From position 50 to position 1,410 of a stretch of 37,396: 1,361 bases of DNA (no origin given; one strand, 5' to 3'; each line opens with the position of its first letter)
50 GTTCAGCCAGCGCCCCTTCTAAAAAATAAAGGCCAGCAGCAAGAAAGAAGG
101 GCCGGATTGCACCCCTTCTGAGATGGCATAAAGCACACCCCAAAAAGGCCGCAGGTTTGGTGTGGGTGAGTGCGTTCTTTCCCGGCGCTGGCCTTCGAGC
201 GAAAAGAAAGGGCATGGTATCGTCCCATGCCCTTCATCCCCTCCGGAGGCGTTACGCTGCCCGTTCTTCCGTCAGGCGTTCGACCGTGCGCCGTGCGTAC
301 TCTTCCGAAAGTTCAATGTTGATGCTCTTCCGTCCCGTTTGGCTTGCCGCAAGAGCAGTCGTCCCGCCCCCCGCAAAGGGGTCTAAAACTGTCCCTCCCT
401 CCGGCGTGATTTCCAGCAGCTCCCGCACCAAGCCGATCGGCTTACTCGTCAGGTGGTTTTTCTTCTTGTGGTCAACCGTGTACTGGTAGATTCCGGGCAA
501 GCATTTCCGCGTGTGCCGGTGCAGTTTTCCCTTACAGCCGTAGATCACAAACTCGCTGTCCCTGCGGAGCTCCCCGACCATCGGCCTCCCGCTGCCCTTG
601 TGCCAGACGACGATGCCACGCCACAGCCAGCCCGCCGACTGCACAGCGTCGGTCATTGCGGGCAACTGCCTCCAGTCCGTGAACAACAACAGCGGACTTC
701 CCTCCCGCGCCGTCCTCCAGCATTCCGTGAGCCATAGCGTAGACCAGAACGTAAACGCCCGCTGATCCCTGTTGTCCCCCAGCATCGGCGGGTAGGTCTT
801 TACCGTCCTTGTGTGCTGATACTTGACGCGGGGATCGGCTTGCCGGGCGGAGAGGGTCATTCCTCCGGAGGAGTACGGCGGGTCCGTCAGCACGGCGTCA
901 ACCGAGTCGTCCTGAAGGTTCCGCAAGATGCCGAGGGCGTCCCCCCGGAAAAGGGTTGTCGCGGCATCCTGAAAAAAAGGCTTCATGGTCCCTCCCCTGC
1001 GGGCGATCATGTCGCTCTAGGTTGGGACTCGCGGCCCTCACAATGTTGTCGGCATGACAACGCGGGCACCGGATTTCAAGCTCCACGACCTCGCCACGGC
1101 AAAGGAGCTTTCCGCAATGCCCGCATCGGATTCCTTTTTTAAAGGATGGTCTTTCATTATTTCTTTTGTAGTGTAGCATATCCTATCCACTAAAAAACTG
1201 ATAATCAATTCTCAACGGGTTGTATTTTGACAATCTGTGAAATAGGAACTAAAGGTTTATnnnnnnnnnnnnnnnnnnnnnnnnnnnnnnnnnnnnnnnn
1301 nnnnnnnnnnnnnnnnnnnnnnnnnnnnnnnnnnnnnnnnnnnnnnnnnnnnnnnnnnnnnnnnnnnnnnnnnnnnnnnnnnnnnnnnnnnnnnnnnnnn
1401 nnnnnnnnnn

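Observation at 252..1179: Mu Com-like zinc finger translationally overlapped with a DPPY DNA methyltransferase (com-mom-like cassette with a different enzyme)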

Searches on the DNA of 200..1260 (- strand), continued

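Call 68: search_with_rna_model(model_id=R1, sources=[L034, L036, L037, L039, L041, L042, L043, L045, L046, L047, L048, L049, L050, L051, L052, L054, L056, L058, L059, L060, L061, L065, L066, L067, L069, L071, L072, L075, L076, L079, L080, L082, L086, L087, L090, L091, L094, L095, L096, L097, L098, L102, L103, L105, L107, L109, L111, L112, L113, L114, L115, L116, L118, L119, L120, L121, L122, L127, L129, L131, L134, L135, L137, L139, L142, L144, L146, L147, L149, L150, L151, L152], max_evalue=0.001, make_alignment=true)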
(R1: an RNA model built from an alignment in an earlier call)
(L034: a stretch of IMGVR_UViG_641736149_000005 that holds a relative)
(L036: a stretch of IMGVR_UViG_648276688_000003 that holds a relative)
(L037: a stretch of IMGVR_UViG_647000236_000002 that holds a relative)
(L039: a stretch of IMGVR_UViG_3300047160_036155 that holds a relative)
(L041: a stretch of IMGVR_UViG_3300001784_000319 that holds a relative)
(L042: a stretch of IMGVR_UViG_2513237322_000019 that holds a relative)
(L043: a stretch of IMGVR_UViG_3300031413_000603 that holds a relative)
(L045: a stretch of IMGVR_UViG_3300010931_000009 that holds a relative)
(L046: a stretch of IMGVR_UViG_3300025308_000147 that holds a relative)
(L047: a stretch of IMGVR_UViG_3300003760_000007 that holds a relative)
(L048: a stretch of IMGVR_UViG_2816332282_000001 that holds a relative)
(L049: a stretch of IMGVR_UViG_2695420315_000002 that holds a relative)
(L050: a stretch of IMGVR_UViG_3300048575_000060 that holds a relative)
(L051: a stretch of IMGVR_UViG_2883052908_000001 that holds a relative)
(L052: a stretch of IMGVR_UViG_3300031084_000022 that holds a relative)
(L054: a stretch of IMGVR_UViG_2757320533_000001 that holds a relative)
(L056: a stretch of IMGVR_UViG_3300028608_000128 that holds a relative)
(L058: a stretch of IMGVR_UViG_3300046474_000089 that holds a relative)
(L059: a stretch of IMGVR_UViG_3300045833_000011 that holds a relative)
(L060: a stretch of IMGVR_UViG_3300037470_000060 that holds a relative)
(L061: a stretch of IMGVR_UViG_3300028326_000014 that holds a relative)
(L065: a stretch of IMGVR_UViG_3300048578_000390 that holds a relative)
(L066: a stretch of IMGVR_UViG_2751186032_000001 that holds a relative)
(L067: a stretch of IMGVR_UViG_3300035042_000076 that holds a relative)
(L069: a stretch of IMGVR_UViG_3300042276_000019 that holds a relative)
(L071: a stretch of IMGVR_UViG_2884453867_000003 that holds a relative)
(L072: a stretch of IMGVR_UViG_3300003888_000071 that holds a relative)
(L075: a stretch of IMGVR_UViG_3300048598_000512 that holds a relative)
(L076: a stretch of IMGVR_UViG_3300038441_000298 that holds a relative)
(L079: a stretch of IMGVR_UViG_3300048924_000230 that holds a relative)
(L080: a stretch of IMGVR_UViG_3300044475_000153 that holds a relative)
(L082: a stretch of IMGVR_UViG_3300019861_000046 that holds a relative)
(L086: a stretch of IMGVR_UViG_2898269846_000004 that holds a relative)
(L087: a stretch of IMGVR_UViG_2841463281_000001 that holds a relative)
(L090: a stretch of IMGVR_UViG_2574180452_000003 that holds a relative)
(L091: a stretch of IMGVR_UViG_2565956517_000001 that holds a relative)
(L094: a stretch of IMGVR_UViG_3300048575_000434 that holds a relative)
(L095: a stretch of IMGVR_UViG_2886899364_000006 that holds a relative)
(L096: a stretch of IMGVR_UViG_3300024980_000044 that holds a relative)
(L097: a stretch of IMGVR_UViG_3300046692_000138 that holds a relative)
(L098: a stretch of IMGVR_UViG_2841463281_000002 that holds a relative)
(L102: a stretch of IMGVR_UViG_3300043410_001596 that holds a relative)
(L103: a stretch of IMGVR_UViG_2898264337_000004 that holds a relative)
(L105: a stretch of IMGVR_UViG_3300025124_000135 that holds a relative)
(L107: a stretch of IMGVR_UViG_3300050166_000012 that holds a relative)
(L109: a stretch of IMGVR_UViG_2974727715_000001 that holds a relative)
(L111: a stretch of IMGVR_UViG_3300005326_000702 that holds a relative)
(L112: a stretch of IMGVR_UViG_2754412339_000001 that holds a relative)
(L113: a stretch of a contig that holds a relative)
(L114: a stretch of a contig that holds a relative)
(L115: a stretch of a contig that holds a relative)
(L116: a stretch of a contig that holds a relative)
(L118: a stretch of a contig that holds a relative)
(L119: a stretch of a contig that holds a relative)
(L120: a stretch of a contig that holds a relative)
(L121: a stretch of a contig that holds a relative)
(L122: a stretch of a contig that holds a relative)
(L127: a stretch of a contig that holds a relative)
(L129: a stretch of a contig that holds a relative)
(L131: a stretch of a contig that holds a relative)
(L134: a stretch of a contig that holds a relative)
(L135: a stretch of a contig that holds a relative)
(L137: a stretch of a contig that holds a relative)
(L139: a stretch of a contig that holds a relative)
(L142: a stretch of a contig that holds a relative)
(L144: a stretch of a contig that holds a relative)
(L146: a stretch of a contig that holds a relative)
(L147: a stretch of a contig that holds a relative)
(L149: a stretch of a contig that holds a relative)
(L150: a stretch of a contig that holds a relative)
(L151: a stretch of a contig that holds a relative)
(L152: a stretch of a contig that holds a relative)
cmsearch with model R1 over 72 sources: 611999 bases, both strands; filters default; matches with E-value up to 0.001: 74.
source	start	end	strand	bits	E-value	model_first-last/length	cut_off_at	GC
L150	9598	9662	+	81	1.3e-22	1-65/65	no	0.63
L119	1737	1801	-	79.1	5.3e-22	1-65/65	no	0.62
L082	2240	2305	-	66.8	5.3e-18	1-65/65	no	0.7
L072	11666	11733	+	57.4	6.2e-15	1-65/65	no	0.68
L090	1173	1237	+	57.3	6.6e-15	1-65/65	no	0.69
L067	880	945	-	56.3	1.4e-14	1-65/65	no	0.56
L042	1625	1690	-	55.5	2.6e-14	1-65/65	no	0.68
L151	8601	8665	+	52.5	2.4e-13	1-65/65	no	0.6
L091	1571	1638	-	52.3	2.7e-13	1-65/65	no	0.65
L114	1205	1270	-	52.1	3.3e-13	1-65/65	no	0.68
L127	1776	1843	+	51.8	4.2e-13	1-65/65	no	0.68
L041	2441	2506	-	51.8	4.3e-13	1-65/65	no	0.67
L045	11517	11584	+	51.3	6.2e-13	1-65/65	no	0.65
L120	1048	1115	-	48.8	3.9e-12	1-65/65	no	0.57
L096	3983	4048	-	47.1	1.4e-11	1-65/65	no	0.52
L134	1200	1257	-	46.4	2.3e-11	1-65/65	no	0.62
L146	948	1015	-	45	6.8e-11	1-65/65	no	0.63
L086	1077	1142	+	44.5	9.8e-11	1-65/65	no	0.61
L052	2180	2250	-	43.2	2.7e-10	1-65/65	no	0.69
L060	11280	11350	+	42.7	3.8e-10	1-65/65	no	0.55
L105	1022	1092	-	42.7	3.8e-10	1-65/65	no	0.55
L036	524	589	-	42.6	4e-10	1-65/65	no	0.5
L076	3093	3161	-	42.3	5.2e-10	1-65/65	no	0.59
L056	6521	6589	-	41.4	1e-09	1-65/65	no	0.59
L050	4585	4655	+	41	1.3e-09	1-65/65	no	0.66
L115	1488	1554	-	41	1.3e-09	1-65/65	no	0.66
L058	98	166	+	40.9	1.4e-09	1-65/65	no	0.59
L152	459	527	+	40.9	1.4e-09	1-65/65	no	0.59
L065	13005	13069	+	40.9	1.5e-09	1-65/65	no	0.66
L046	2030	2100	-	40.7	1.7e-09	1-65/65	no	0.58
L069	5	67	-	40.4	2e-09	1-65/65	no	0.62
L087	10328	10392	+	40.4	2.1e-09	1-65/65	no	0.65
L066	8056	8126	+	40.4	2.1e-09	1-65/65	no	0.63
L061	12837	12901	+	39.6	3.9e-09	1-65/65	no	0.65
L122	3673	3743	-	38.3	9.8e-09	1-65/65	no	0.63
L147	3758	3828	-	38.2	1.1e-08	1-65/65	no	0.65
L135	2835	2905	-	38.2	1.1e-08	1-65/65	no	0.62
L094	8620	8687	+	37.9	1.3e-08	1-65/65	no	0.62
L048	3080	3150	+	37.9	1.4e-08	1-65/65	no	0.62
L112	4512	4582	+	37.9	1.4e-08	1-65/65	no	0.62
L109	6045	6115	+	37.7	1.5e-08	1-65/65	no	0.65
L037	365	429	-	37.6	1.7e-08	1-65/65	no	0.55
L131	3159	3229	+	37.3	2.1e-08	1-65/65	no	0.65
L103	2315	2380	-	37.3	2.1e-08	1-65/65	no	0.58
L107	9378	9445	+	36.8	3e-08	1-65/65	no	0.56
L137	3479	3549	-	36.7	3.3e-08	1-65/65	no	0.63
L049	9460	9530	+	36.6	3.6e-08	1-65/65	no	0.61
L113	7003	7067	+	36.5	4e-08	1-65/65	no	0.66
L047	14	84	-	36.4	4.3e-08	1-65/65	no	0.63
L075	7765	7833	+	36.1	5.2e-08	1-65/65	no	0.68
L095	10160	10228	+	35.8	6.8e-08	1-65/65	no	0.7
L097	1352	1416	+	35.3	9.5e-08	1-65/65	no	0.6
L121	726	796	+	35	1.2e-07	1-65/65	no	0.65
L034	626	696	-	34.9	1.2e-07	1-65/65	no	0.66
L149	2793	2891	+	34.5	1.7e-07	1-65/65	no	0.51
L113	5967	6020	+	34.5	1.8e-07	9-62/65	no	0.67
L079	8320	8383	+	34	2.6e-07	1-65/65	no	0.56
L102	3587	3657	+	33.8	3e-07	1-65/65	no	0.56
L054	13086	13145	-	33.7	3.2e-07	1-65/65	no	0.62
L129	400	459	+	33.7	3.2e-07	1-65/65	no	0.62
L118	1057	1109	+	33.5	3.8e-07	1-65/65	no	0.68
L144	916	986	-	32.8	6.4e-07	1-65/65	no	0.63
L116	1409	1472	-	31.9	1.2e-06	1-65/65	no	0.58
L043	795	860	-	31.7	1.4e-06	1-65/65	no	0.55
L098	972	1028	-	31.7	1.4e-06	1-65/65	no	0.61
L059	5968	6032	+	31.2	2e-06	1-65/65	no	0.69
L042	721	785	-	31.1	2.2e-06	1-65/65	no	0.65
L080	12662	12729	+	31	2.4e-06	1-65/65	no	0.63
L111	752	803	-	30.7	3e-06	1-65/65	no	0.69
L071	8147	8214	+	29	1.1e-05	1-65/65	no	0.57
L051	1339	1395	+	28.1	2.2e-05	1-65/65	no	0.61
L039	10967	11000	+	27.7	2.9e-05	1-34/65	3'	0.62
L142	1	44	-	26.6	6.4e-05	1-43/65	3'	0.66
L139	10503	10570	+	26.1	9.3e-05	1-65/65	no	0.62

Alignment A4: 74 matches aligned to the model, 151 columns, each read 5' to 3' on its own strand. Consensus structure (alignment columns), stored with it:
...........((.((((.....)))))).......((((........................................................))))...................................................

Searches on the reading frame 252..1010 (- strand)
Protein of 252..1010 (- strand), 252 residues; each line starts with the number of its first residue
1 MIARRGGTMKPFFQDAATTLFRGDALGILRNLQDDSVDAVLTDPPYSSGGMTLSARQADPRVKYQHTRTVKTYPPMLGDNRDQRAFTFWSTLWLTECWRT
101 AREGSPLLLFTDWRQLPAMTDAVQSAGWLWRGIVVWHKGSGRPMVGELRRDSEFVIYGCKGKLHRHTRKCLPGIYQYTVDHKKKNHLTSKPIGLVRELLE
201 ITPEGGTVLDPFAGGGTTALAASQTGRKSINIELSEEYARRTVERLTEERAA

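Call 3: search_protein_families(library=pfam, proteins=[window:252-1010:-], max_evalue=0.1)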
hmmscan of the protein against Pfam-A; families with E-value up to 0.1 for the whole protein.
window:252-1010:- (252 aa): 4 families
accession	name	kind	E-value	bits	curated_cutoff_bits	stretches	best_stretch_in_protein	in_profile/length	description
PF01555.25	N6_N4_Mtase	-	2.5e-22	80.4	26.7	1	37-242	1-219/221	DNA methylase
PF01170.24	UPF0020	-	0.00021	21.5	22.3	0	204-236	28-60/197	RMKL-like, methyltransferase domain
PF03602.21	Cons_hypoth95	-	0.0011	19.2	24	0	18-50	93-127/182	Conserved hypothetical protein 95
PF02086.21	MethyltransfD12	-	0.0022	18.2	22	1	194-226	8-42/253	D12 class N6 adenine-specific DNA methyltransferase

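Call 7: search_protein_families(library=ncbifam, proteins=[window:252-986:-], max_evalue=0.01)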
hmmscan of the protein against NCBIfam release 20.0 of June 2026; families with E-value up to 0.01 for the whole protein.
window:252-986:- (244 aa): 4 families
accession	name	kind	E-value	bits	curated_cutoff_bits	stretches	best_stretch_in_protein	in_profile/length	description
NF008572.0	PRK11524.1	equivalog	6.4e-21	74.7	292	2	169-239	187-257/294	adenine-specific DNA-methyltransferase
NF010253.0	PRK13699.1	subfamily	1.7e-20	73.7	244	1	12-240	4-207/226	DNA methyltransferase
NF050803.1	DnaMtaseCcrMCaul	equivalog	3.5e-19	68.9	830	2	171-241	179-250/350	adenine-specific DNA-methyltransferase CcrM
TIGR01177.1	TIGR01177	hypoth_equivalog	1.6e-05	24.4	316.55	0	196-236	182-222/330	TIGR01177 family methyltransferase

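Call 8: search_protein_families(library=phrogs, proteins=[window:252-986:-], max_evalue=0.001)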
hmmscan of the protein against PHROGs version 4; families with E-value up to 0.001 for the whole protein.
window:252-986:- (244 aa): 15 families
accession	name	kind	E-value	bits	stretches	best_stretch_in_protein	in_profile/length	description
phrog_67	-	other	1.4e-59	203.9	1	1-242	115-347/743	DNA methyltransferase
phrog_498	-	other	4.6e-30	105.7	1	21-240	215-422/633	DNA methyltransferase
phrog_3008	-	other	3.4e-17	63.5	1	161-240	139-213/244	DNA methyltransferase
phrog_6025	-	other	9.7e-14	52.4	1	7-49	9-51/192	DNA methyltransferase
phrog_12517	-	unknown function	1.7e-10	41.6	1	194-229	103-138/316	-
phrog_18293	-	other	2.7e-10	41.3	1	167-242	35-111/119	methyltransferase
phrog_8769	-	other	5.7e-09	36.7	1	191-240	7-55/71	methyltransferase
phrog_23085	-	unknown function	6.6e-09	36.5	1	161-242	23-109/138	-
phrog_23148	-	unknown function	1.2e-07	33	1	174-239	81-147/165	-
phrog_16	-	DNA, RNA and nucleotide metabolism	5.4e-07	29.2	1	132-240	838-911/986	DNA helicase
phrog_18146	-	other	7.4e-07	29.4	1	194-227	67-100/452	DNA methyltransferase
phrog_6952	-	other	1.1e-06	29.7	1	174-239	110-176/181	DNA methyltransferase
phrog_10183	-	other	0.0001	21.7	0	196-226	115-145/889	DNA methyltransferase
phrog_12862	-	unknown function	0.00041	21.2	1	11-40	4-33/149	-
phrog_11619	-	other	0.00083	19.9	0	16-41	74-99/186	DNA methyltransferase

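Call 17: find_related_loci(query=window:252-986:-, collection=genome_contigs, flank=3000)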
Query window:252-986:- (244 aa) in genome_contigs; peptide patterns used: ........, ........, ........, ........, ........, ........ (x = any residue, [..] = any of these).
84 stretches matched a pattern; 8 encode a relative of the query (tblastn E <= 1e-3); 8 distinct loci.
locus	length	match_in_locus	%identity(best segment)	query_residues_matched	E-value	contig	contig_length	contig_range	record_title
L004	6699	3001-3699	62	11-243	3e-101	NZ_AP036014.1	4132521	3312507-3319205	Nitratidesulfovibrio sp. HK-II chromosome, complete genome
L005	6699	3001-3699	62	11-243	3e-101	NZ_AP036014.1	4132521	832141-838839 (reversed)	Nitratidesulfovibrio sp. HK-II chromosome, complete genome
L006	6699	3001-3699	62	11-243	3e-101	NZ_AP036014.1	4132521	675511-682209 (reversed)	Nitratidesulfovibrio sp. HK-II chromosome, complete genome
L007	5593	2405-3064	64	11-230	4e-100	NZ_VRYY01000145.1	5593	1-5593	Nitratidesulfovibrio oxamicus strain NCIMB 9442 NODE_230, whole genome shotgun sequence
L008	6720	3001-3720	59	1-240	2e-98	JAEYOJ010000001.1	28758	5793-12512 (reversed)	MAG: Proteobacteria bacterium isolate OH_CBB_149 k127_2171479, whole genome shotgun sequence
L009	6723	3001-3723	61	3-243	7e-91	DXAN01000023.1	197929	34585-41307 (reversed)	MAG TPA_asm: Candidatus Mailhella merdigallinarum isolate CHK186-16707 CHK186__C264029_L197929_SAMEA5754830, whole genom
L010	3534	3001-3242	88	163-244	3e-32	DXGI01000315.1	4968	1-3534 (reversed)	MAG TPA_asm: Candidatus Bilophila faecipullorum isolate ChiSxjej5B17-1746 ChiSxjej5B17M5__C259622_L4968_SAMN08009923, wh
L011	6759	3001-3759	28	1-237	1e-18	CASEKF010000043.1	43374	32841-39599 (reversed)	uncultured bacterium isolate CO.B36.metabat-bins.133 genome assembly, contig: CO.B36.metabat-bins.133.fa_k141_514464, wh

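Call 18: find_related_loci(query=window:252-986:-, collection=viral_contigs, flank=3000)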
Query window:252-986:- (244 aa) in viral_contigs; peptide patterns used: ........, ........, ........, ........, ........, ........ (x = any residue, [..] = any of these).
31 stretches matched a pattern; 14 encode a relative of the query (tblastn E <= 1e-3); 14 distinct loci.
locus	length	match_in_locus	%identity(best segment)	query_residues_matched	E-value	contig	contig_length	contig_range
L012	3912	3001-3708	70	1-236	7e-118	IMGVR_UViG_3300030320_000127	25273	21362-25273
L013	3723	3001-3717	68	1-239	2e-116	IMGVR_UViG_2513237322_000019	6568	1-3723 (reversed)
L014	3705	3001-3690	65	11-240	2e-104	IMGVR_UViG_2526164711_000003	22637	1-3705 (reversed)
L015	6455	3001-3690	64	11-240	1e-103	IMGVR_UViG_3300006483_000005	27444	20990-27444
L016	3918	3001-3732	58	1-244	3e-101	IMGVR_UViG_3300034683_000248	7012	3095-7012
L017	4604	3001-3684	63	11-238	8e-101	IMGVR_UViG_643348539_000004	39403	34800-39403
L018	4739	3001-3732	57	1-244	7e-99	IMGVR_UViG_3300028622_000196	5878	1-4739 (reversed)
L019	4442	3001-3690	61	11-240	4e-99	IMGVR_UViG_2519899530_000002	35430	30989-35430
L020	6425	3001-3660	63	11-230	1e-97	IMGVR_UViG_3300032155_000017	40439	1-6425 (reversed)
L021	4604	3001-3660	64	11-230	6e-99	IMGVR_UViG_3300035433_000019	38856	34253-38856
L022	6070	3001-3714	57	1-238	1e-96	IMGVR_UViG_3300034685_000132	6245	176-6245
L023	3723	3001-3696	58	11-240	8e-96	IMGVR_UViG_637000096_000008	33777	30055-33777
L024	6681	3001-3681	59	12-238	5e-94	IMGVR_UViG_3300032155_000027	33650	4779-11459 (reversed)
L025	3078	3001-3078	96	1-26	9e-11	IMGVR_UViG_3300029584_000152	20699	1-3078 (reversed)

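Call 40: search_solved_structures(query=window:252-986:-, max_evalue=0.00001)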
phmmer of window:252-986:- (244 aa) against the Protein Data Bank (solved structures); distinct sequences matched with E-value up to 0.00001: 11.
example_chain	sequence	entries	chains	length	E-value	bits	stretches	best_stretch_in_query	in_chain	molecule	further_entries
5hfj_A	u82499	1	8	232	7.2e-13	51.5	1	12-238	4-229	Adenine specific DNA methyltransferase (DpnA)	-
5hek_A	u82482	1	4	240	7.7e-13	51.5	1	12-238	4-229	Adenine specific DNA methyltransferase (DpnA)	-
9c3u_A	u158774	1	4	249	1e-12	51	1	174-238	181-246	Methyltransferase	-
8urk_A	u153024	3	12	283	1.2e-12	50.9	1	174-238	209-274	Methyltransferase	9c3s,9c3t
6pbd_A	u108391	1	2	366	2.8e-12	49.6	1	175-238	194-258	Modification methylase CcrMI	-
8s9m_A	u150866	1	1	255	3.2e-10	42.9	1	163-240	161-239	DNA cytosine-N4 methyltransferase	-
8s9n_A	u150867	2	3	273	3.7e-10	42.7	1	163-240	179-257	DNA cytosine-N4 methyltransferase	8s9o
2zie_A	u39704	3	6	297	1.7e-09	40.5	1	173-241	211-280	Putative modification methylase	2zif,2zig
1eg2_A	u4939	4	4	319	7.6e-08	35.1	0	175-228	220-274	MODIFICATION METHYLASE RSRI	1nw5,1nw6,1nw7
1nw8_A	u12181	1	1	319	1.2e-07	34.4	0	175-228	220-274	MODIFICATION METHYLASE RSRI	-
1g60_A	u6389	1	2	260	2.2e-06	30.3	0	175-233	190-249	Adenine-specific Methyltransferase MboIIA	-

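Call 54: search_protein_families(library=padloc, proteins=[window:252-986:-], max_evalue=0.001)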
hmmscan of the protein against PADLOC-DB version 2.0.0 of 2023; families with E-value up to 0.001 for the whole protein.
window:252-986:- (244 aa): 60 families (the best 25 are shown)
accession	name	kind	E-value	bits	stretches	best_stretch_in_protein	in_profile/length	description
PDLC03321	MTase_II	-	1e-60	203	1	7-239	11-243/245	Type II methyltransferase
PDLC03371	MTase_II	-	9.2e-34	115.1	1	5-242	6-256/260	Type II methyltransferase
PDLC03299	MTase_II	-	1.3e-24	85.2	2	173-239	191-258/296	Type II methyltransferase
PDLC03228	MTase_II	-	1.9e-22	78.2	1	81-242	50-209/227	Type II methyltransferase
PDLC03216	MTase_II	-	1.4e-20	71.6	2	174-242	190-259/364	Type II methyltransferase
PDLC03387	MTase_II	-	6.2e-20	69.5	2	172-240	208-277/289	Type II methyltransferase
PDLC03308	MTase_II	-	1.8e-19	68.1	1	19-240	180-396/419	Type II methyltransferase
PDLC03229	MTase_II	-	2.9e-19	67.1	1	23-240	193-402/436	Type II methyltransferase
PDLC03353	MTase_II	-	8.2e-19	66.1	2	163-239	172-251/260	Type II methyltransferase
PDLC03320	MTase_II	-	1.8e-18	64.7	1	172-239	207-275/289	Type II methyltransferase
PDLC03241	MTase_II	-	7.8e-17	59.3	2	169-241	364-436/447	Type II methyltransferase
PDLC03305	MTase_II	-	3.4e-16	57.6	1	13-237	16-241/513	Type II methyltransferase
PDLC03738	oMTase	-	2.1e-15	54.3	2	172-240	198-267/376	orphan methyltransferase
PDLC03732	oMTase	-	9.1e-14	49.7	1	179-231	188-241/258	orphan methyltransferase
PDLC03265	MTase_II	-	1e-13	49.4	2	171-239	260-329/333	Type II methyltransferase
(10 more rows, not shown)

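Call 55: find_encoding_contigs(protein=window:252-986:-, flank=3000, max_places=6)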
Protein window:252-986:- (244 aa): 24 contigs read that carry it; 6 places shown.
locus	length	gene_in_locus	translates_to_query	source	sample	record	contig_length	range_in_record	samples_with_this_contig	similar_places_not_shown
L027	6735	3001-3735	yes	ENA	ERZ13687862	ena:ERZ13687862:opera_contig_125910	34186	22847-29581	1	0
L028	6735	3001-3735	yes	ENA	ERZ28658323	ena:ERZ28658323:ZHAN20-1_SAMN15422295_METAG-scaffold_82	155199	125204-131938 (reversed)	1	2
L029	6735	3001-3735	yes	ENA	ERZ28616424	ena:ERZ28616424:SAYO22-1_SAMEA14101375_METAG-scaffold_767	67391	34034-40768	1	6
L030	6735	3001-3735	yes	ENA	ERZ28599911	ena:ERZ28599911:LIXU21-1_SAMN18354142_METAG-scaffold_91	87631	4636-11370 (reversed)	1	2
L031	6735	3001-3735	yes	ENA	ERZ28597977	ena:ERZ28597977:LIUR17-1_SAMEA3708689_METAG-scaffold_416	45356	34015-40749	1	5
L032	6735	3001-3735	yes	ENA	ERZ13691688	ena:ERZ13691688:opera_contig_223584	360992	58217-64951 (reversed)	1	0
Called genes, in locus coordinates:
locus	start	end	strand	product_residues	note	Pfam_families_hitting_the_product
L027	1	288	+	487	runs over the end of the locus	PF25759:HP1_ORF34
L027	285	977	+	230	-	-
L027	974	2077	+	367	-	PF04717:Phage_base_V (weak), PF22178:Gp5_trimer_C (weak)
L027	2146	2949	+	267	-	-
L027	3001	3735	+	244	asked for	PF01555:N6_N4_Mtase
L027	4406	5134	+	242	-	PF09335:VTT_dom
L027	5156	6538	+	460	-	PF01336:tRNA_anti-codon, PF00152:tRNA-synt_2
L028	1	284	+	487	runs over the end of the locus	PF25759:HP1_ORF34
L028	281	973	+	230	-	-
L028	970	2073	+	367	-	PF04717:Phage_base_V (weak), PF22178:Gp5_trimer_C (weak)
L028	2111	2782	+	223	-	-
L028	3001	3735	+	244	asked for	PF01555:N6_N4_Mtase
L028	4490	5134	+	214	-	PF09335:VTT_dom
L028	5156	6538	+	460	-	PF01336:tRNA_anti-codon, PF00152:tRNA-synt_2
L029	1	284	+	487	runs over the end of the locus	PF25759:HP1_ORF34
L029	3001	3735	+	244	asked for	PF01555:N6_N4_Mtase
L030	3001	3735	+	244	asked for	PF01555:N6_N4_Mtase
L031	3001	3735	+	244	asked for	PF01555:N6_N4_Mtase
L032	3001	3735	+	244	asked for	PF01555:N6_N4_Mtase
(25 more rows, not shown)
